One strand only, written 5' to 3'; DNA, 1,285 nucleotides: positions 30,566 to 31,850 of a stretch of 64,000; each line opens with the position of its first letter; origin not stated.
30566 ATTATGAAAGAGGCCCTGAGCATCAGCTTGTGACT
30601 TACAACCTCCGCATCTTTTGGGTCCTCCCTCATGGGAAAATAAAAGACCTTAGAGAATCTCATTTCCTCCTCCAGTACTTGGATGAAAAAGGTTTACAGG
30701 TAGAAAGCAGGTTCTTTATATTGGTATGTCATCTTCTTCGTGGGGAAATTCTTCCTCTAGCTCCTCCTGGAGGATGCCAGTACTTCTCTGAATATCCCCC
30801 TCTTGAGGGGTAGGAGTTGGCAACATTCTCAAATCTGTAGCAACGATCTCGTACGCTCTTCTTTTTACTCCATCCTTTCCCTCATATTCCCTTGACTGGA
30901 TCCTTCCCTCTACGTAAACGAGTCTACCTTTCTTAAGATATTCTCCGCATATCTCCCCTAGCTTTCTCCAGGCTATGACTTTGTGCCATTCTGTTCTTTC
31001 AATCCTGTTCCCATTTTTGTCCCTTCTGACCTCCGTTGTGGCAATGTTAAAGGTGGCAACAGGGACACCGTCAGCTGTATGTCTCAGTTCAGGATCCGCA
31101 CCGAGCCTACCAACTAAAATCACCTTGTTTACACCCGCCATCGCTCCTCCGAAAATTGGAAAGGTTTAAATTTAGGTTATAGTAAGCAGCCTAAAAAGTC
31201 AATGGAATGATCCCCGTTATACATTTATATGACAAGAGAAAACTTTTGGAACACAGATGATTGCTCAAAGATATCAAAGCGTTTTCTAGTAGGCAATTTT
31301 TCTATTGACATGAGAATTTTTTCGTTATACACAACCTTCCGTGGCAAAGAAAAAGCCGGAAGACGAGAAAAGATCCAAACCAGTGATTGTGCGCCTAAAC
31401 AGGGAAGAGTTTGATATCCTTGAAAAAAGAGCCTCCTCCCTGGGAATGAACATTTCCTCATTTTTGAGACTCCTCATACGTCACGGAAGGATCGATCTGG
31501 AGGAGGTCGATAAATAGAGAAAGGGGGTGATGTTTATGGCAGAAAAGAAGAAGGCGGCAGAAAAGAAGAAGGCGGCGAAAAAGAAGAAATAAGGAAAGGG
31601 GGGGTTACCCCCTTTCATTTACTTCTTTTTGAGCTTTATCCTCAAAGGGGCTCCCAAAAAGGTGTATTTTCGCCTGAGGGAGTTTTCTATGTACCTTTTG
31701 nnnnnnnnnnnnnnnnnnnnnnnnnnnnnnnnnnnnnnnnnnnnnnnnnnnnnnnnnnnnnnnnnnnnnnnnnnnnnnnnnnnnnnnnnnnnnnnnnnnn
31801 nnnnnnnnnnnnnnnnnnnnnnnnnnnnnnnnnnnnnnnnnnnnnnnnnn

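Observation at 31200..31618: Orphan MobC/CopG-like RHH gene followed in frame, after a single TAG, by a tandem-repeat Lys/Ala micro-ORF and a terminator, between ssb and der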

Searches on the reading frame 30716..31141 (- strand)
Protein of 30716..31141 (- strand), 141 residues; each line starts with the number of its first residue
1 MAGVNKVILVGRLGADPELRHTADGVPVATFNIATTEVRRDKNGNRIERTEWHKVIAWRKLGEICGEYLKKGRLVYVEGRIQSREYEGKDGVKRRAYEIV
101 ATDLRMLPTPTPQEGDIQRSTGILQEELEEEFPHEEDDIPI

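Call 4: search_protein_families(library=pfam, proteins=[window:30716-31141:-], max_evalue=1)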
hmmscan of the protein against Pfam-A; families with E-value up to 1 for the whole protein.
window:30716-31141:- (141 aa): 3 families
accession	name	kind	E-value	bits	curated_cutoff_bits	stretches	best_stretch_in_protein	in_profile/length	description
PF00436.31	SSB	-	1.5e-36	125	26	1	4-107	1-104/104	Single-strand binding protein family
PF01336.31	tRNA_anti-codon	-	0.0011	19.3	27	1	55-107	31-75/75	OB-fold nucleic acid binding domain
PF17440.7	Thiol_cytolys_C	-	0.042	14.4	23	1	24-55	7-39/102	Thiol-activated cytolysin beta sandwich domain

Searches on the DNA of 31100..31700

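Call 29: search_rna_families(source=window, start=31100, end=31700, threshold=evalue, max_evalue=5)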
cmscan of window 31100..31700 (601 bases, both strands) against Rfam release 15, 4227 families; matches with E-value up to 5: 8.
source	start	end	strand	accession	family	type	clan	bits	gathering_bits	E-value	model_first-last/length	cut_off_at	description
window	31574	31688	+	RF01479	rli48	Gene; sRNA;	-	22.6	100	0.14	1-149/149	no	Listeria sRNA rli48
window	31567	31634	-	RF00362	Pospi_RY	Cis-reg;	-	21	40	0.25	1-79/79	no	Pospiviroid RY motif stem loop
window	31577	31632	+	RF03778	mir-483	Gene; miRNA;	-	19.1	60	0.72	1-75/75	no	mir-483 microRNA precursor family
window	31258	31337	-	RF00267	snoR64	Gene; snRNA; snoRNA; CD-box;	-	18.4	45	1.9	1-94/94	no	Small nucleolar RNA R64/Z200 family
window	31578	31630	+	RF03623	mir-1252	Gene; miRNA;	-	17.8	70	3.9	1-65/65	no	mir-1252 microRNA precursor family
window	31581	31630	-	RF00766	mir-335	Gene; miRNA;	-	17.5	64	0.53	15-68/92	no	mir-335 microRNA precursor family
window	31584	31652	+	RF02937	Clostridiales-2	Gene; sRNA;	-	15.7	58.6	0.69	1-82/82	no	Clostridiales-2 RNA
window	31634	31647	-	RF00180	REN-SRE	Cis-reg;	-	12.4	41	3.3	4-17/37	no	Renin stability regulatory element (REN-SRE)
